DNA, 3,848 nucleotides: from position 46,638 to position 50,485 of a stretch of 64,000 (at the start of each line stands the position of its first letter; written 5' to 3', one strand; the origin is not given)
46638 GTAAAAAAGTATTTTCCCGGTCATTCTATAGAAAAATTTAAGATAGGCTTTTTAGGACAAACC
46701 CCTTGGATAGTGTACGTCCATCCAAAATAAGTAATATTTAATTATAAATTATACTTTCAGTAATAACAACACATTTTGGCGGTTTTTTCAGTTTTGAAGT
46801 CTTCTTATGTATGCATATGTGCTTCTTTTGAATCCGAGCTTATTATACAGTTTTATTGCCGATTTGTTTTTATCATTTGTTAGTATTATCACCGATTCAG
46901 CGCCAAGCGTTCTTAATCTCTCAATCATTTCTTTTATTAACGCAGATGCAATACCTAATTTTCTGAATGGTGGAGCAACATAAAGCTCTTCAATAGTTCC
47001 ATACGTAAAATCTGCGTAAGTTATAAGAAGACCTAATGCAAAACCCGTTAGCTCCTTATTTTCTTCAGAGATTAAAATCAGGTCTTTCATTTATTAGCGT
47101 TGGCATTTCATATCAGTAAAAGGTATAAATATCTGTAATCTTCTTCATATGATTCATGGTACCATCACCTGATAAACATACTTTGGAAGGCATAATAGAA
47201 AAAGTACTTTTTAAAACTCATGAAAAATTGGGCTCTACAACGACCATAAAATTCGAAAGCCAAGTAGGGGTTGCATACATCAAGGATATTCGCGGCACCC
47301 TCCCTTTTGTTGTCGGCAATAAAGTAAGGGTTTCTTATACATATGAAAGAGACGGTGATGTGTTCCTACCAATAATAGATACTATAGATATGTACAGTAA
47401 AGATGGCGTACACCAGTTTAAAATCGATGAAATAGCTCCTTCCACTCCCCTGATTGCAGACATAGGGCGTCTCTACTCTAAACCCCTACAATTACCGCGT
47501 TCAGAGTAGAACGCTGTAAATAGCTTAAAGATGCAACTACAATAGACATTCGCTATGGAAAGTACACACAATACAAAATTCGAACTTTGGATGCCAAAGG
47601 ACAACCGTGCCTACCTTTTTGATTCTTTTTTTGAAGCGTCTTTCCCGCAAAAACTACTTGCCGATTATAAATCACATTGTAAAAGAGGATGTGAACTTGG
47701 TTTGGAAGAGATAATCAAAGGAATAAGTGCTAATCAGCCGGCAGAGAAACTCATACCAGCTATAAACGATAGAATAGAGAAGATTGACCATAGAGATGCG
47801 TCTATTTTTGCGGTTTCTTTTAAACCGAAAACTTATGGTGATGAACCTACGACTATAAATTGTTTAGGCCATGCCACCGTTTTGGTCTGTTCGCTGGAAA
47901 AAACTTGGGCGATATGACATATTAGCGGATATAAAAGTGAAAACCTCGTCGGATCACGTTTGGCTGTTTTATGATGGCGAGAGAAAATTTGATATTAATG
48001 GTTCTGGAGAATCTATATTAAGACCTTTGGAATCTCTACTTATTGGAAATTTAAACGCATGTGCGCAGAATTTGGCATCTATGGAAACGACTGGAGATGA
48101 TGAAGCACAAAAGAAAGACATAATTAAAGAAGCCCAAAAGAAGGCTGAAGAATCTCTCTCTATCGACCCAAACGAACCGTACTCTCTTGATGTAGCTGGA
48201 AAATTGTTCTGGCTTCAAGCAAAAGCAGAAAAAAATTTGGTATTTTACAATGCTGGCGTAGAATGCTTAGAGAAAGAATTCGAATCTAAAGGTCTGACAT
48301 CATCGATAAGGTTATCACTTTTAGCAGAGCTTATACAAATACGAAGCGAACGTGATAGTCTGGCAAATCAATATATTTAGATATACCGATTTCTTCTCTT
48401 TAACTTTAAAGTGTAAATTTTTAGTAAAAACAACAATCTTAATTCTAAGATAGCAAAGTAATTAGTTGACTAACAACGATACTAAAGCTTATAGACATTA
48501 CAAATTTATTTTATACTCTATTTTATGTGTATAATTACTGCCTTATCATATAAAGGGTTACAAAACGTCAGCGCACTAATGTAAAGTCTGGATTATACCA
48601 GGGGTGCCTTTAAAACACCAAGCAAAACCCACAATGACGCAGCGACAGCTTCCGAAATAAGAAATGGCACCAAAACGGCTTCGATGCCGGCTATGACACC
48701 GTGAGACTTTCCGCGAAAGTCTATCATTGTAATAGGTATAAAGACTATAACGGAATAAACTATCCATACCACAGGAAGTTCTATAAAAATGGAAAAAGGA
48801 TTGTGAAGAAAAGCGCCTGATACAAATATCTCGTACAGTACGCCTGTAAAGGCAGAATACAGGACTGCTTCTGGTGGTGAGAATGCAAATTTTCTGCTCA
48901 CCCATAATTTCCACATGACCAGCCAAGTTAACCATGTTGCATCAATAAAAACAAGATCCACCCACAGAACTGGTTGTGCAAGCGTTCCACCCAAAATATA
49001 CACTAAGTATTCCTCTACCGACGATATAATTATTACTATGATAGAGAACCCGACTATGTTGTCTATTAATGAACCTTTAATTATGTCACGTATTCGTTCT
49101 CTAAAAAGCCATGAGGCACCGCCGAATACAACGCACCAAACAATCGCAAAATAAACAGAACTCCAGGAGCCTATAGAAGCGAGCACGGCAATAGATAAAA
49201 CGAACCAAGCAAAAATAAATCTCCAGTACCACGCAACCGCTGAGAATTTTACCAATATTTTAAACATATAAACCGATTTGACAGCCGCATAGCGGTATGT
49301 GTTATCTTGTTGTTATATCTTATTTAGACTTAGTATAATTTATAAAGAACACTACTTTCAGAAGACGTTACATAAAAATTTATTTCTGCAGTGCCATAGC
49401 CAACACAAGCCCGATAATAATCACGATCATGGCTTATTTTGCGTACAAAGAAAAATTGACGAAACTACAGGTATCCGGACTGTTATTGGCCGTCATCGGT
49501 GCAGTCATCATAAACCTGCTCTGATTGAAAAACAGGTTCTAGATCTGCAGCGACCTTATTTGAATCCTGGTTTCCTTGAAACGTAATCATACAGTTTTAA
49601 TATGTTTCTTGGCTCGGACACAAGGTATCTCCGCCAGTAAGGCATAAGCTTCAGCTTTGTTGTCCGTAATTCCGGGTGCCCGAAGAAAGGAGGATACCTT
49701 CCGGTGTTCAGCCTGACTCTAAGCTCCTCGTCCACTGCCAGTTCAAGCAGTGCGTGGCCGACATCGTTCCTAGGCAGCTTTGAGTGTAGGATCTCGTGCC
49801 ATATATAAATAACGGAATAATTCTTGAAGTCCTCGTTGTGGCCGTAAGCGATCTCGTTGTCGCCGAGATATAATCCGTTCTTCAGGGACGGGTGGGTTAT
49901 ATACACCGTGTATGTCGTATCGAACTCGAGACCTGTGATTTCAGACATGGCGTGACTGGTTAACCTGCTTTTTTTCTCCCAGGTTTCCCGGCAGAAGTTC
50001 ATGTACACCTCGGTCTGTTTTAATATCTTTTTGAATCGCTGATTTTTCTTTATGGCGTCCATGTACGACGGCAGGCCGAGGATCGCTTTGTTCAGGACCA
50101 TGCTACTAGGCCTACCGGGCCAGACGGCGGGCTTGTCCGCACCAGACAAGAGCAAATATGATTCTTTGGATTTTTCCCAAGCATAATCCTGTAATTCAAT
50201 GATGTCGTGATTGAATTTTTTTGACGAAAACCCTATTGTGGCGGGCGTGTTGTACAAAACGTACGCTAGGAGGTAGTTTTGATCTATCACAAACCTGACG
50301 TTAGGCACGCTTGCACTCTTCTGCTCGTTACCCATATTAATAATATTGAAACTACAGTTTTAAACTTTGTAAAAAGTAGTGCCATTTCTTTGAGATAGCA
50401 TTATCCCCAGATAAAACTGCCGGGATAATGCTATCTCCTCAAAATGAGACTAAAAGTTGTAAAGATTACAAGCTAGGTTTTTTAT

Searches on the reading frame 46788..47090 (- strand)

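Call 11: search_protein_families(library=pfam, proteins=[window:46788-47090:-], max_evalue=0.01)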
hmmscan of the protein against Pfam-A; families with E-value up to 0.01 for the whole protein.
window:46788-47090:- (100 aa): 8 families
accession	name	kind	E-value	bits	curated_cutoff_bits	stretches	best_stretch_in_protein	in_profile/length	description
PF00583.31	Acetyltransf_1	-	1.6e-16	61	20.7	1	6-87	36-116/116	Acetyltransferase (GNAT) family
PF13508.13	Acetyltransf_7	-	1.8e-12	47.9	27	1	5-88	5-83/84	Acetyltransferase (GNAT) domain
PF08445.16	FR47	-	1.6e-11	44.5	22.1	1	30-90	21-80/86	FR47-like protein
PF13673.13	Acetyltransf_10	-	1.5e-09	38.4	23.6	1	6-90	34-110/128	Acetyltransferase (GNAT) domain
PF13302.13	Acetyltransf_3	-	0.0001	23.5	25.4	1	36-88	85-138/138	Acetyltransferase (GNAT) domain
PF17013.11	Acetyltransf_15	-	0.00046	20.1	35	1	35-93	77-142/210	Putative acetyl-transferase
PF13527.13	Acetyltransf_9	-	0.0035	17.8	25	1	21-88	63-125/127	Acetyltransferase (GNAT) domain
PF14542.12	Acetyltransf_CG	-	0.0081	16.7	30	1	31-63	25-57/80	GCN5-related N-acetyl-transferase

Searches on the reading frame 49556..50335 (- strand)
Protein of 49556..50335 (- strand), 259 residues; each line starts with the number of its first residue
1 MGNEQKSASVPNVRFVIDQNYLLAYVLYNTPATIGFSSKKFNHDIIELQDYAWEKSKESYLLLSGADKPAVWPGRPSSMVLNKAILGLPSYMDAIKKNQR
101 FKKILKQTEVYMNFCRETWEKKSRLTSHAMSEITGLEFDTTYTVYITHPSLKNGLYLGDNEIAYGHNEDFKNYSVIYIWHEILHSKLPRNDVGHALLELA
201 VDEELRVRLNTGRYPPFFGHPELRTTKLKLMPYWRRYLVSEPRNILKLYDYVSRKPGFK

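Call 11: search_protein_families(library=pfam, proteins=[window:49556-50335:-], max_evalue=0.01)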
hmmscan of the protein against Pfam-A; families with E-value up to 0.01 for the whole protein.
window:49556-50335:- (259 aa): 0 families

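Call 48: find_homologous_proteins(query=window:49556-50335:-, max_evalue=0.00001)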
Query window:49556-50335:- (259 aa): 37 proteins with E <= 0.00001 among 544 candidates.
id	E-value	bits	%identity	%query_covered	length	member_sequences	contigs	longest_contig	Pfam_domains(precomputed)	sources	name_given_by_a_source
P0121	1.1e-172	590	99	100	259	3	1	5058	-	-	-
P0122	2.2e-83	298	52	99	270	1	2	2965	-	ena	-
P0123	1.9e-76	275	50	95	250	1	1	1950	-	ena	-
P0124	1.2e-66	243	46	93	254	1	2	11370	-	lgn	-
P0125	1.2e-64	236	44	93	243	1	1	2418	-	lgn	-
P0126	1.2e-62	230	46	90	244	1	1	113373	-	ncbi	ncbi:MAG: hypothetical protein ACPLKP_02855 [Microgenomates group bacterium]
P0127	8.1e-62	227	46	96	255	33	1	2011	-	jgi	jgi:hypothetical protein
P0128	9.2e-61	223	45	91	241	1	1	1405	-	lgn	-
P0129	1.2e-60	223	47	92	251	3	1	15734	-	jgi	jgi:hypothetical protein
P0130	1.9e-60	222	43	91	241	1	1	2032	-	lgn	-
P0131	7.7e-60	220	46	90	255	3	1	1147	-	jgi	jgi:hypothetical protein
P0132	9.2e-59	217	44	91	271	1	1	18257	-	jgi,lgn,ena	-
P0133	4.0e-58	215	45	90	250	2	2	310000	-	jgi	jgi:hypothetical protein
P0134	5.1e-58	214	44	95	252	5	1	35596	-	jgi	jgi:hypothetical protein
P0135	6.8e-58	214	41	91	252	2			-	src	-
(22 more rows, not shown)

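Call 59: search_protein_families(library=ncbifam, proteins=[window:49556-50335:-], max_evalue=0.001)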
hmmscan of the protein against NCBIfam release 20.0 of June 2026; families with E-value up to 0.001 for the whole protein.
window:49556-50335:- (259 aa): 0 families

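Call 64: find_encoding_contigs(protein=P0121, flank=6000, max_places=8)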
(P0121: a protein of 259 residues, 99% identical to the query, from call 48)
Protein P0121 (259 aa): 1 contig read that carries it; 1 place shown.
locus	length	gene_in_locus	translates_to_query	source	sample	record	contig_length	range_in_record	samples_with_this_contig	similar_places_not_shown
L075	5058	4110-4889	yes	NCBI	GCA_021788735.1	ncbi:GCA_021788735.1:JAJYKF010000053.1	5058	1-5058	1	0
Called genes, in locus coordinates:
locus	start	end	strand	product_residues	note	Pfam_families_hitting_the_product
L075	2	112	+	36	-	?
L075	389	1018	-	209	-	PF02002:TFIIE_alpha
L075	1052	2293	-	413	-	PF02163:Peptidase_M50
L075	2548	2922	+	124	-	-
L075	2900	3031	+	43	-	-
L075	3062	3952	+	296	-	PF05569:Peptidase_M56 (faint), PF01435:Peptidase_M48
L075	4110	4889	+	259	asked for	-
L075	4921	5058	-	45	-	?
